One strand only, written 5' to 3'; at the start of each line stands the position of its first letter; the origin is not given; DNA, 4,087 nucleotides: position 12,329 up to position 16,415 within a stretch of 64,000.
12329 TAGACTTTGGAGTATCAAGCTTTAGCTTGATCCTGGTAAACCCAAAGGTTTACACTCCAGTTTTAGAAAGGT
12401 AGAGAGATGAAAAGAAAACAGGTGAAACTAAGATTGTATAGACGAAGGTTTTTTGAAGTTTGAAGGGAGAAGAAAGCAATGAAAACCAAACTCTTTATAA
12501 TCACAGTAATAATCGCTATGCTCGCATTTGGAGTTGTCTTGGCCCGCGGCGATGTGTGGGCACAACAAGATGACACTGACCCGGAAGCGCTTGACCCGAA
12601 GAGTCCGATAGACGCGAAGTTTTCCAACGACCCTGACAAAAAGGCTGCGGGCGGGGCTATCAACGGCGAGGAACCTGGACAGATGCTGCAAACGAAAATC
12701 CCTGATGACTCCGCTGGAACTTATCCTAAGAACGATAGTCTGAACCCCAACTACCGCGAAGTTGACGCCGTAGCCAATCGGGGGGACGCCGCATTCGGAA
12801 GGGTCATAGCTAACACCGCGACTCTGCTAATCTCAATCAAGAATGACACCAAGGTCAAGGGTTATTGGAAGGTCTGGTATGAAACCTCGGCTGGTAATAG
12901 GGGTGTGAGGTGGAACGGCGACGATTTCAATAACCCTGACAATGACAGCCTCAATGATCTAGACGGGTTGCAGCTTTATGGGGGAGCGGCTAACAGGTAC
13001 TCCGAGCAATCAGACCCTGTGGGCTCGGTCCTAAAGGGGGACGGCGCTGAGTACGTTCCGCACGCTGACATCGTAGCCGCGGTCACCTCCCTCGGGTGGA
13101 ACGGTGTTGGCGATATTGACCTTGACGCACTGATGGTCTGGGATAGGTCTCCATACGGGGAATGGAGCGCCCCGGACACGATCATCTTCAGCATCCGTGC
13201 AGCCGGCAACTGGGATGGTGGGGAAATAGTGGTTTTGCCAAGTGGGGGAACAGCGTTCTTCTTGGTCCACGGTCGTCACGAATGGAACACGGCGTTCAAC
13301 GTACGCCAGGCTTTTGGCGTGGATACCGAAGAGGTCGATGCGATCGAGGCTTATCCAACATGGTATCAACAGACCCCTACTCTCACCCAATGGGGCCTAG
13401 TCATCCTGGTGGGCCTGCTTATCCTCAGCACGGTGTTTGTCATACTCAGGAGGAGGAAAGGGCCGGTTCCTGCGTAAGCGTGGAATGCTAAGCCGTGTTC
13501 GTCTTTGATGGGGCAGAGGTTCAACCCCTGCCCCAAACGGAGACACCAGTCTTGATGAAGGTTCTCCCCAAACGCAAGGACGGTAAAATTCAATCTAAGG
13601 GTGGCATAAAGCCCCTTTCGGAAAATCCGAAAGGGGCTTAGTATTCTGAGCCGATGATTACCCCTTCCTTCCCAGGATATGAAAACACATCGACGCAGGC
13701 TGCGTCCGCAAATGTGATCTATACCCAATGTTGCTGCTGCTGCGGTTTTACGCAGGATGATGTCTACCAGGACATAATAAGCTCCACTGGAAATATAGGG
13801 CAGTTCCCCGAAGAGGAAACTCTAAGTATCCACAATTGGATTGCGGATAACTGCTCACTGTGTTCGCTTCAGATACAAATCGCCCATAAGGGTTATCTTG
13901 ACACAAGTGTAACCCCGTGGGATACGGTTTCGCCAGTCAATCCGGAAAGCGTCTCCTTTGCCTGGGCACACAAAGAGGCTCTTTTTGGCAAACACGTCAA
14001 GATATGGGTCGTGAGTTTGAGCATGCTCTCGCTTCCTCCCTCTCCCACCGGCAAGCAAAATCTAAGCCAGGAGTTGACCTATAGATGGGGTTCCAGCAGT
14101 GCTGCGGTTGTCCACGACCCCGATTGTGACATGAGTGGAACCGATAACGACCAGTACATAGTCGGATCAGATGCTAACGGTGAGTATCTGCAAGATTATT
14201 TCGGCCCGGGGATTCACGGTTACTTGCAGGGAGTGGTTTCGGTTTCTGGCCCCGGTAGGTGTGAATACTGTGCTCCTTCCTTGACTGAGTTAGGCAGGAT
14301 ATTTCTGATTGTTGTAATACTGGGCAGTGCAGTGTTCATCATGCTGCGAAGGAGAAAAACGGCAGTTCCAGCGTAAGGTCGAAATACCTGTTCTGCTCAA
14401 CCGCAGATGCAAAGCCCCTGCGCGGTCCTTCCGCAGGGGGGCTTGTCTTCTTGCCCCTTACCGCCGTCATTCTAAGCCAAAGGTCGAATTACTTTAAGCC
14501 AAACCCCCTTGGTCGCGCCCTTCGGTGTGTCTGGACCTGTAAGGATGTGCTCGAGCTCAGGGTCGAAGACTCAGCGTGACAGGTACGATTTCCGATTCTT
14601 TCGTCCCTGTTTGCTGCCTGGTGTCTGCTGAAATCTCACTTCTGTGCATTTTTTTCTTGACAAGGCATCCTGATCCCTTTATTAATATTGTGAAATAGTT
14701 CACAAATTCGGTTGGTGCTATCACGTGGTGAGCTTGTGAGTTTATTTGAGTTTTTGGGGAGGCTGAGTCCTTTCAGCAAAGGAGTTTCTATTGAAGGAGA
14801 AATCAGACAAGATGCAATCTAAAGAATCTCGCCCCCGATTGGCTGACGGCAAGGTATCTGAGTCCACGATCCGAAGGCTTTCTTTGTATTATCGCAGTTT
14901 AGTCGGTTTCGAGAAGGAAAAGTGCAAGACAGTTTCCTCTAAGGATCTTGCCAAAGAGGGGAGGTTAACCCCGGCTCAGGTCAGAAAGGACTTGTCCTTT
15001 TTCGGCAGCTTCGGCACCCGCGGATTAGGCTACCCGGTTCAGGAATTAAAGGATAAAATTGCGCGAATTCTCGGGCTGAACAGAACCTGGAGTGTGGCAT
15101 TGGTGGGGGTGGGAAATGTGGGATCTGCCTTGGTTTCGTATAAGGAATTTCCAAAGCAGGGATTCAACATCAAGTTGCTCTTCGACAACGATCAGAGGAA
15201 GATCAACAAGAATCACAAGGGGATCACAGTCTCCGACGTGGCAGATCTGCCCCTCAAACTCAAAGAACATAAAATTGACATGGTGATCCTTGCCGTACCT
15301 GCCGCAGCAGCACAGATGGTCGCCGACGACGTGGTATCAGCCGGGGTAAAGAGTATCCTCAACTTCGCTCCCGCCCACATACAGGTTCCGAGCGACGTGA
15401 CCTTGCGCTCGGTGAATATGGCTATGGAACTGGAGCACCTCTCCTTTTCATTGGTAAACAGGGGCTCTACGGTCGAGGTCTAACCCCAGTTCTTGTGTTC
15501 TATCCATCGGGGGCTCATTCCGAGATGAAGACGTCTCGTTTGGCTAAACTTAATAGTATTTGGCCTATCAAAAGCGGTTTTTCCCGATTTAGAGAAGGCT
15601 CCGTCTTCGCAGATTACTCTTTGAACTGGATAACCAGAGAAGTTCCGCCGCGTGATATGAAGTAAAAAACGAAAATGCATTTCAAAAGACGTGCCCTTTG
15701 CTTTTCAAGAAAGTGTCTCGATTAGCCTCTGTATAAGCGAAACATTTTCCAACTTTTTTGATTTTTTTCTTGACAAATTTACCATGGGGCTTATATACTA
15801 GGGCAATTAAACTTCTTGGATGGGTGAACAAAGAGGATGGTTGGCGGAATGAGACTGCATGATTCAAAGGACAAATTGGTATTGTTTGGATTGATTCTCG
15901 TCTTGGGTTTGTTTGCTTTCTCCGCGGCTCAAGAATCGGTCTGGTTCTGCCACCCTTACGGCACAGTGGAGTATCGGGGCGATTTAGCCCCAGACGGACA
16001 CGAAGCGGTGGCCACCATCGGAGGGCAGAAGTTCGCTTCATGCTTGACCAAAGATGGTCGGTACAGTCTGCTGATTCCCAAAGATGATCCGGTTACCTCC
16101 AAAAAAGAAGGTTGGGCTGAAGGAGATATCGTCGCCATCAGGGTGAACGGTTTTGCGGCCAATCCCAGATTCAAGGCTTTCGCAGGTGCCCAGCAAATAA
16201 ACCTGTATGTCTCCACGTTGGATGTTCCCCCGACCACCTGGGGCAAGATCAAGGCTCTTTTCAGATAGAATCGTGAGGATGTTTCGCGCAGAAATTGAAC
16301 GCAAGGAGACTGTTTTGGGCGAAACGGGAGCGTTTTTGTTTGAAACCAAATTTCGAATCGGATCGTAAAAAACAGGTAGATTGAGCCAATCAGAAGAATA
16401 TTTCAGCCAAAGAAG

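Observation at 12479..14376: Pair of paralogous proteins with IPTL-CTERM / PEP-CTERM-like tripartite tails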

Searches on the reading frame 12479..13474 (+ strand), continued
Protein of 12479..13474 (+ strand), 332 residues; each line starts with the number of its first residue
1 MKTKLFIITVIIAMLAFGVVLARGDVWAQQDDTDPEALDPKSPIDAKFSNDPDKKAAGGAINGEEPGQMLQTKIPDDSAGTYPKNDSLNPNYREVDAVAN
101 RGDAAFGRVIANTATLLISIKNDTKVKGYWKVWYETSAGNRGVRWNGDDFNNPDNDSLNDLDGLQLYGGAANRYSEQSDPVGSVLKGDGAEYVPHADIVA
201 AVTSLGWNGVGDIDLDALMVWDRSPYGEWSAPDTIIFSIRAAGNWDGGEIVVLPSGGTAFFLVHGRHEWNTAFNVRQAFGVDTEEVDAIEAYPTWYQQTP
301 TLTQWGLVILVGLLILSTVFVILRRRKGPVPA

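Call 45: fold_search(model_id=the predicted structure, library=pdb)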
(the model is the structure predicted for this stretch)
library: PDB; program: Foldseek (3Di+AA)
matches with E <= 10: 406; with E <= 0.001: 0
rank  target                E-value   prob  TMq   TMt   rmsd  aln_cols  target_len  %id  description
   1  4xyx                  5.8e-03  0.41  0.15  0.09  13.7       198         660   10  NanB plus Optactamide (released 2016-02-10)
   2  4a0k_C                1.3e-02  0.21  0.17  0.06  16.6       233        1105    7  STRUCTURE OF DDB1-DDB2-CUL4A-RBX1 BOUND TO A 12 BP ABASIC SITE CONTAINING DNA-DUPLEX (released 2011-12-14)
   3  8jxh_B                1.8e-02  0.63  0.23  0.08  13.4       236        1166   12  rat megalin RAP complex wingA (released 2024-06-19)
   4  9qaw_A                3.0e-02  0.44  0.21  0.03  13.8       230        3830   11  CryoEM structure of the human LRP2 receptor ectodomain in complex with LRPAP1 (released 2026-03-11)
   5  5ojp_A                3.4e-02  0.12  0.16  0.16  17.8       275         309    9  YCF48 bound to D1 peptide (released 2018-08-08)
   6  2b5l_A                3.6e-02  0.14  0.16  0.06  14.3       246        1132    8  Crystal Structure of DDB1 In Complex with Simian Virus 5 V Protein (released 2006-02-28)
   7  9qaw_B                4.5e-02  0.13  0.21  0.03  16.8       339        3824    9  CryoEM structure of the human LRP2 receptor ectodomain in complex with LRPAP1 (released 2026-03-11)
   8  9i3v_B                4.8e-02  0.33  0.20  0.03  14.3       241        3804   10  Cryo-EM structure of the human LRP2 ectodomain (released 2026-02-04)
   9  8i7o_P1               5.4e-02  0.08  0.13  0.08  21.5       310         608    9  In situ structure of axonemal doublet microtubules in mouse sperm with 16-nm repeat (released 2023-10-11)
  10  8am5_S                6.0e-02  0.06  0.14  0.15  19.3       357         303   10  RCII/PSI complex, class 3 (released 2023-08-16)
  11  9cwm_B                6.7e-02  0.15  0.18  0.03  15.3       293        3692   10  Cryo-EM structure of human Low-density lipoprotein receptor-related protein 2 (released 2025-08-06)
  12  5ojr_B                7.1e-02  0.10  0.16  0.16  18.0       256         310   10  YCF48 bound to D1 peptide (released 2018-08-08)
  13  5ojr_D                8.0e-02  0.08  0.15  0.16  18.5       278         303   10  YCF48 bound to D1 peptide (released 2018-08-08)
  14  6o5e_A                8.0e-02  0.06  0.10  0.14  15.9       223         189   12  Crystal structure of the Vitronectin hemopexin-like domain (released 2019-09-18)
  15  5oj5_A                9.5e-02  0.08  0.16  0.17  17.8       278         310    9  YCF48 bound to D1 peptide (released 2018-08-08)
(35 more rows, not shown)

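Call 66: list_cluster_members(proteins=[P0001, P0145, P0121])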
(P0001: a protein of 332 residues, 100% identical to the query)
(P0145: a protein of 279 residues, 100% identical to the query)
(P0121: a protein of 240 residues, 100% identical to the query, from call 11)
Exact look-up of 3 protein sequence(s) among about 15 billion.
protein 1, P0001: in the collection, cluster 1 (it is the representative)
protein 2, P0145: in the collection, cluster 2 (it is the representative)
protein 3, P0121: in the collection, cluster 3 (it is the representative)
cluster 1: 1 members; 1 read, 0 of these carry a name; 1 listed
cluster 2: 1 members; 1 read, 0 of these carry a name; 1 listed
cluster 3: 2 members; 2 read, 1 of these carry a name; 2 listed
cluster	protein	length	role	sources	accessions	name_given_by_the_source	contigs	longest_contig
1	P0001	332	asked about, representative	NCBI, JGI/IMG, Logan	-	-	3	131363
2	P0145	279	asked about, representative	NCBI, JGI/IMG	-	-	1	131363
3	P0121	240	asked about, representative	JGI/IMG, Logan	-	-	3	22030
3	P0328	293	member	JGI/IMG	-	hypothetical protein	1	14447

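Call 67: find_encoding_contigs(protein=P0328, flank=6000, max_places=2)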
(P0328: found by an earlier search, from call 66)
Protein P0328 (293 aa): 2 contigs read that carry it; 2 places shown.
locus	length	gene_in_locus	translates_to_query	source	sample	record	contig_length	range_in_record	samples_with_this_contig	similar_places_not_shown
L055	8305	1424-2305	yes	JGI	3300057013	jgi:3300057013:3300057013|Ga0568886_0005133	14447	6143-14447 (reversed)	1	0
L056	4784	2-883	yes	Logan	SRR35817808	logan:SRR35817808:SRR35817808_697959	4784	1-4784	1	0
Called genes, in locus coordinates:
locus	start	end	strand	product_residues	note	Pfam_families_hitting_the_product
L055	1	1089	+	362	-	?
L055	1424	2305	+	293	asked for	-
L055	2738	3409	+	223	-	PF06971:Put_DNA-bind_N, PF02629:CoA_binding, PF01408:GFO_IDH_MocA (weak)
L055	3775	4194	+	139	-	-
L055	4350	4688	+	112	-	PF01740:STAS, PF13466:STAS_2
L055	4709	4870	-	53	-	-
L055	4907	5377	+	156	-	PF13581:HATPase_c_2, PF02518:HATPase_c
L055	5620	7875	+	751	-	PF01590:GAF (weak), PF13185:GAF_2 (weak), PF07228:SpoIIE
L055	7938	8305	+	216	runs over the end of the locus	PF14803:Zn_ribbon_Nudix (weak), PF00293:NUDIX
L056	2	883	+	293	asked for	?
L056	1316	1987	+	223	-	PF06971:Put_DNA-bind_N, PF02629:CoA_binding, PF01408:GFO_IDH_MocA (weak)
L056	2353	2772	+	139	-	-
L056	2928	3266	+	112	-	PF01740:STAS, PF13466:STAS_2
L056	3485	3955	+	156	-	PF13581:HATPase_c_2, PF02518:HATPase_c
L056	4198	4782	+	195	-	?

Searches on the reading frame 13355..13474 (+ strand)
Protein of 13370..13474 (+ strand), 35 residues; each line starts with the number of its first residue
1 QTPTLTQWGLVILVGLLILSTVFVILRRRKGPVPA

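Call 3: search_protein_families(library=ncbifam, proteins=[window:13373-13474:+], max_evalue=10)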
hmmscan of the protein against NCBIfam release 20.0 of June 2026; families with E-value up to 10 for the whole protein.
seq(34 aa): 9 families
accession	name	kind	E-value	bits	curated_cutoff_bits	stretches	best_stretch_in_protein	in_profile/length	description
NF033207.2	midcut_by_XrtH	subfamily_domain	0.00036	20.6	45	1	2-30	38-65/175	midcut-by-XrtH protein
TIGR01167.1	LPXTG_anchor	domain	0.0049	17.5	15.9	1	7-29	10-32/34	LPXTG cell wall anchor domain-containing protein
TIGR04174.1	IPTL_CTERM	subfamily_domain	0.0078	16.5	20.5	1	2-28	2-27/27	IPTL-CTERM sorting domain-containing protein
NF045529.2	Heimdall-CTERM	domain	0.011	16.1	24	1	11-29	7-25/26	Heimdall-CTERM domain-containing surface protein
NF058582.1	Microco_LAVTG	domain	0.036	14.2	27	1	7-28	11-33/34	LAVTG motif-containing sortase-dependent surface protein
NF033191.4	JDVT-CTERM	domain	0.098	12.6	27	1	12-29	18-35/35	JDVT-CTERM domain-containing protein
TIGR02595.1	PEP_CTERM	domain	0.1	13.5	16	1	12-29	7-23/24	PEP-CTERM sorting domain-containing protein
NF033507.3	Loki-CTERM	subfamily_domain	0.23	11.8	19.9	1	9-29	6-26/27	Loki-CTERM sorting domain-containing protein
NF041738.1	GG_III-CTERM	domain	0.5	10.3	22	1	11-29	6-25/28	GGIII-like transmembrane region-containing protein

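Call 4: search_protein_families(library=pfam, proteins=[window:13373-13474:+], max_evalue=10)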
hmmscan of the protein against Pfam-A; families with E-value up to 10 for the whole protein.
seq(34 aa): 3 families
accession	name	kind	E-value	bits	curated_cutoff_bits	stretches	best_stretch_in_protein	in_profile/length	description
PF18203.6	IPTL-CTERM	-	0.0015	18.8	20.8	1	2-28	4-28/28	IPTL-CTERM motif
PF09656.15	PGPGW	-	0.006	16.6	23.3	1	9-30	27-48/53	Putative transmembrane protein (PGPGW)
PF21314.2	TM_ErbB1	-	0.72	10.1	27.1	1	12-29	9-27/36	Epidermal growth factor receptor transmembrane-juxtamembrane segment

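Call 51: search_protein_representatives(protein=window:13370-13474:+)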
Query: 35 residues. Proteins with E-value up to 0.001 (for the whole library): 81; up to 1e-10: 0; up to 1e-30: 0. The best 81 are listed.
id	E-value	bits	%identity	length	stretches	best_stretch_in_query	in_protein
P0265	4.7e-08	47.3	74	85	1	1-35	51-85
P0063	6.8e-08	46.8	74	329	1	1-35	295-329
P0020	8.1e-08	46.6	83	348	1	1-35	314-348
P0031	1.4e-07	45.9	88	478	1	1-33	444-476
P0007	2.0e-07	45.4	80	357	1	1-35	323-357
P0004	2.4e-07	45.2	83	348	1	1-35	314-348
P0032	3.0e-07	44.9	74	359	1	1-35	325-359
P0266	5.2e-07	44.2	71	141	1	2-35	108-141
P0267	1.1e-06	43.2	76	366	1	2-35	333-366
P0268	1.6e-06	42.7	77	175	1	1-35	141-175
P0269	3.3e-06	41.7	64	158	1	2-34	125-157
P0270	3.6e-06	41.6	65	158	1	2-35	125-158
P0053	4.7e-06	41.3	75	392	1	2-33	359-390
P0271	4.8e-06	41.2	63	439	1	1-35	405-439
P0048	4.8e-06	41.2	73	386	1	1-33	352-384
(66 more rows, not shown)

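Call 89: search_protein_families(library=ncbifam, alignment_id=A6, max_evalue=0.01)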
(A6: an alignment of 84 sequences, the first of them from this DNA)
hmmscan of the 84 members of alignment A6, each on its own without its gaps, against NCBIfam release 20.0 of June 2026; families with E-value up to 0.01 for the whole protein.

A. member 1, seq(40 aa): 2 families
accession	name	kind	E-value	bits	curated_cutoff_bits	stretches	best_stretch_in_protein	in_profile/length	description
NF033207.2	midcut_by_XrtH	subfamily_domain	0.00019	21.5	45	1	5-36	35-65/175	midcut-by-XrtH protein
TIGR04174.1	IPTL_CTERM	subfamily_domain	0.0098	16.2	20.5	0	8-33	2-26/27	IPTL-CTERM sorting domain-containing protein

B. families by the number of members that match (of 84 scanned): 12 families
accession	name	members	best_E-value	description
NF033207.2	midcut_by_XrtH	71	1.2e-07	midcut-by-XrtH protein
TIGR04174.1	IPTL_CTERM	30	7.6e-06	IPTL-CTERM sorting domain-containing protein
TIGR01167.1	LPXTG_anchor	21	0.0013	LPXTG cell wall anchor domain-containing protein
NF058582.1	Microco_LAVTG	18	0.0005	LAVTG motif-containing sortase-dependent surface protein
NF033191.4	JDVT-CTERM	13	0.00095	JDVT-CTERM domain-containing protein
TIGR04513.1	VPAMP_CTERM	5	0.00069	VPAMP-CTERM sorting domain-containing protein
NF045529.2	Heimdall-CTERM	3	0.0069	Heimdall-CTERM domain-containing surface protein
NF040511.1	membrane_GPGG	1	0.0039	GPGG-motif small membrane protein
NF033846.1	Rumino_NPXTG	1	0.0063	NPXTG-anchored protein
NF009301.0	PRK12658.1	1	0.0067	Na+/H+ antiporter subunit C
NF051874.1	PVV_CTERM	1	0.0072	PVV-CTERM domain-containing choice-of-anchor G protein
TIGR03024.1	arch_PEF_CTERM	1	0.0096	PEF-CTERM sorting domain-containing protein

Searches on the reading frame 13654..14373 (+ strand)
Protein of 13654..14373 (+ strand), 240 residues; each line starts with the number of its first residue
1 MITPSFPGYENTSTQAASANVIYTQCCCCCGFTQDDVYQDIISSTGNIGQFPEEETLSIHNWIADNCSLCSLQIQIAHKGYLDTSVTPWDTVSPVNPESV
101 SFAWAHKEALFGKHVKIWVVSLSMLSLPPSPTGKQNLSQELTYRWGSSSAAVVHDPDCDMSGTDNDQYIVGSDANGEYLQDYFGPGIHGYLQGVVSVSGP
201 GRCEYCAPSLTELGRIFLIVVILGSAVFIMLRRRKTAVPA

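Call 3: search_protein_families(library=ncbifam, proteins=[window:13654-14373:+], max_evalue=10)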
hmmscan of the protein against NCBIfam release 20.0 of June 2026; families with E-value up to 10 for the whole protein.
window:13654-14373:+ (240 aa): 0 families

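Call 4: search_protein_families(library=pfam, proteins=[window:13654-14373:+], max_evalue=10)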
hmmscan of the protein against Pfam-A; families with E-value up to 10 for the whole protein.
window:13654-14373:+ (240 aa): 1 family
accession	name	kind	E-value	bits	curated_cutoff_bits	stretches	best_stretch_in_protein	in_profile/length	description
PF21314.2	TM_ErbB1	-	0.21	11.8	27.1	1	218-235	10-27/36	Epidermal growth factor receptor transmembrane-juxtamembrane segment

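Call 11: find_homologous_proteins(query=window:13654-14373:+)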
Query window:13654-14373:+ (240 aa): 24 proteins with E <= 0.001 among 266 candidates.
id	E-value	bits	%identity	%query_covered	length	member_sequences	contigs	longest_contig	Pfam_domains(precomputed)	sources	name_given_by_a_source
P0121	2.3e-163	560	100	100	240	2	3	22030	-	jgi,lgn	-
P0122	1.9e-131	455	82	98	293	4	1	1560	-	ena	-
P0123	7.1e-114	398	74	97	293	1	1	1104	-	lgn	-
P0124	7.3e-93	329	62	97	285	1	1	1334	-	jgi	jgi:hypothetical protein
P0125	2.7e-92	327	62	98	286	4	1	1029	-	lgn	-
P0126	6.3e-86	306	61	97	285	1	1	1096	-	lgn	-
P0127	3.2e-85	304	61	97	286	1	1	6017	-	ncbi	-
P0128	1.3e-84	302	57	97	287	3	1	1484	-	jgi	jgi:hypothetical protein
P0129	1.9e-80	288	57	96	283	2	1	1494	-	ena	-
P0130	4.5e-80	287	63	85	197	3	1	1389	-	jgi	jgi:hypothetical protein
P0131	3.5e-75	271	52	98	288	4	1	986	-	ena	-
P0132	7.6e-70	253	51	95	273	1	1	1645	-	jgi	-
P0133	5.7e-68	247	52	91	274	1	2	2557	-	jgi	-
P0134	1.6e-67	246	47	97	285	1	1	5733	-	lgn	-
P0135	2.3e-62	229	56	80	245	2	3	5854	-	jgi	jgi:hypothetical protein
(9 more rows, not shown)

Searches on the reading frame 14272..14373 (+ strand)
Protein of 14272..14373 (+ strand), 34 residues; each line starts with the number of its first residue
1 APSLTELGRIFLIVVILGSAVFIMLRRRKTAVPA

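Call 3: search_protein_families(library=ncbifam, proteins=[window:14272-14373:+], max_evalue=10)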
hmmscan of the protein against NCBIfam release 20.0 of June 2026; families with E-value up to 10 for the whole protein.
seq(34 aa): 3 families
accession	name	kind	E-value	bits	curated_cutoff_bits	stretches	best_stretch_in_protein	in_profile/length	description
NF051874.1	PVV_CTERM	equivalog_domain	0.054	13.3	27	1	16-34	21-38/38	PVV-CTERM domain-containing choice-of-anchor G protein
NF033191.4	JDVT-CTERM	domain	0.061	13.2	27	1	12-29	18-35/35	JDVT-CTERM domain-containing protein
NF045529.2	Heimdall-CTERM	domain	0.17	12.4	24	1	10-29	7-25/26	Heimdall-CTERM domain-containing surface protein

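Call 4: search_protein_families(library=pfam, proteins=[window:14272-14373:+], max_evalue=10)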
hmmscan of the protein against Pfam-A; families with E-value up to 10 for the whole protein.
seq(34 aa): 2 families
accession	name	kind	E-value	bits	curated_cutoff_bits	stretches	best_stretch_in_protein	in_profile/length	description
PF21314.2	TM_ErbB1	-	0.009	16.2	27.1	1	12-29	10-27/36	Epidermal growth factor receptor transmembrane-juxtamembrane segment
PF17870.6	Insulin_TMD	-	0.023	15.2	33.4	1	11-30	25-44/47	Insulin receptor trans-membrane segment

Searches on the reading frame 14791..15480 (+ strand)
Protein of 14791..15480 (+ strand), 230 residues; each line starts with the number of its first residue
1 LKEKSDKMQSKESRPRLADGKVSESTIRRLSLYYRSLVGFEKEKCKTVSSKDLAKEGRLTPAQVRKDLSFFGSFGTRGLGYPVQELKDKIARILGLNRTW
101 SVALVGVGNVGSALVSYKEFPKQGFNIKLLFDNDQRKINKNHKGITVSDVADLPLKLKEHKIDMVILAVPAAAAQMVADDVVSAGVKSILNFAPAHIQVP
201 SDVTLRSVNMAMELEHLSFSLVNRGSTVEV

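Call 9: search_protein_families(library=ncbifam, proteins=[window:14791-15480:+], max_evalue=0.001)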
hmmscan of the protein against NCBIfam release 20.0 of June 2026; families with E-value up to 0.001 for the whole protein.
window:14791-15480:+ (230 aa): 13 families
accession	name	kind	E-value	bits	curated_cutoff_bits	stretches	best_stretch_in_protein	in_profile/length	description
NF003995.0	PRK05472.2-4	subfamily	2.5e-77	259.2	126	1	20-225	4-209/213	redox-sensing transcriptional repressor Rex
NF003993.0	PRK05472.2-2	equivalog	5.4e-74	248.3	217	1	21-224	5-208/212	redox-sensing transcriptional repressor Rex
NF003992.0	PRK05472.2-1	equivalog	1.8e-71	240.2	226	1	5-222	4-221/249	redox-sensing transcriptional repressor Rex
NF003990.0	PRK05472.1-4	equivalog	3.1e-59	200.1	233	1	20-224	5-209/214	redox-sensing transcriptional repressor Rex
NF003994.0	PRK05472.2-3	equivalog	2.6e-58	196.9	130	1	20-222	7-209/217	redox-sensing transcriptional repressor Rex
NF003989.0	PRK05472.1-3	equivalog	2.1e-54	184.6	177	1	19-224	5-210/215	redox-sensing transcriptional repressor Rex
NF003996.0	PRK05472.2-5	equivalog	1.6e-51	175.1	138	1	22-224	2-202/209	redox-sensing transcriptional repressor Rex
NF003988.0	PRK05472.1-1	equivalog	1.1e-45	156.2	321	1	19-219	4-206/214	redox-sensing transcriptional repressor Rex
NF003991.0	PRK05472.1-5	equivalog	2.5e-41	141.9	198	1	20-223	5-208/211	redox-sensing transcriptional repressor Rex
NF040723.1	UDP-GlcNAcDh_Arch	equivalog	0.0007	19.2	450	0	102-189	3-88/302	UDP-N-acetylglucosamine 3-dehydrogenase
NF009825.0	PRK13302.1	equivalog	0.00079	18.9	253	0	101-200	8-106/271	aspartate dehydrogenase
TIGR03023.1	WcaJ_sugtrans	equivalog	0.00079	18.8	410.75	1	101-177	131-209/453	undecaprenyl-phosphate glucose phosphotransferase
NF005694.0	PRK07502.1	equivalog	0.00091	18.5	409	0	101-183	8-88/310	prephenate/arogenate dehydrogenase family protein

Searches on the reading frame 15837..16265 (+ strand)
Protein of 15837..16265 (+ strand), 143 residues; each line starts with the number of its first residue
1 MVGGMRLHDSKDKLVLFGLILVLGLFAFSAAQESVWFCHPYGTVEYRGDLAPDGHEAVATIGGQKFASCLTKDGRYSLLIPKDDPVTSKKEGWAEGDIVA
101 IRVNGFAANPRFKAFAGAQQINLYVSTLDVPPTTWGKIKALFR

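Call 9: search_protein_families(library=ncbifam, proteins=[window:15837-16265:+], max_evalue=0.001)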
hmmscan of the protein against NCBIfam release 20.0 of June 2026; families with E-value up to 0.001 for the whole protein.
window:15837-16265:+ (143 aa): 0 families

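Call 25: search_protein_families(library=pfam, proteins=[window:15837-16265:+], max_evalue=1)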
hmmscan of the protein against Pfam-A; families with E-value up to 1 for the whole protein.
window:15837-16265:+ (143 aa): 1 family
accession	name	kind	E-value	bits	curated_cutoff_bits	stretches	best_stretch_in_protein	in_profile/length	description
PF08922.17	DUF1905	-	0.14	12.8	24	1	58-102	37-80/81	Domain of unknown function (DUF1905)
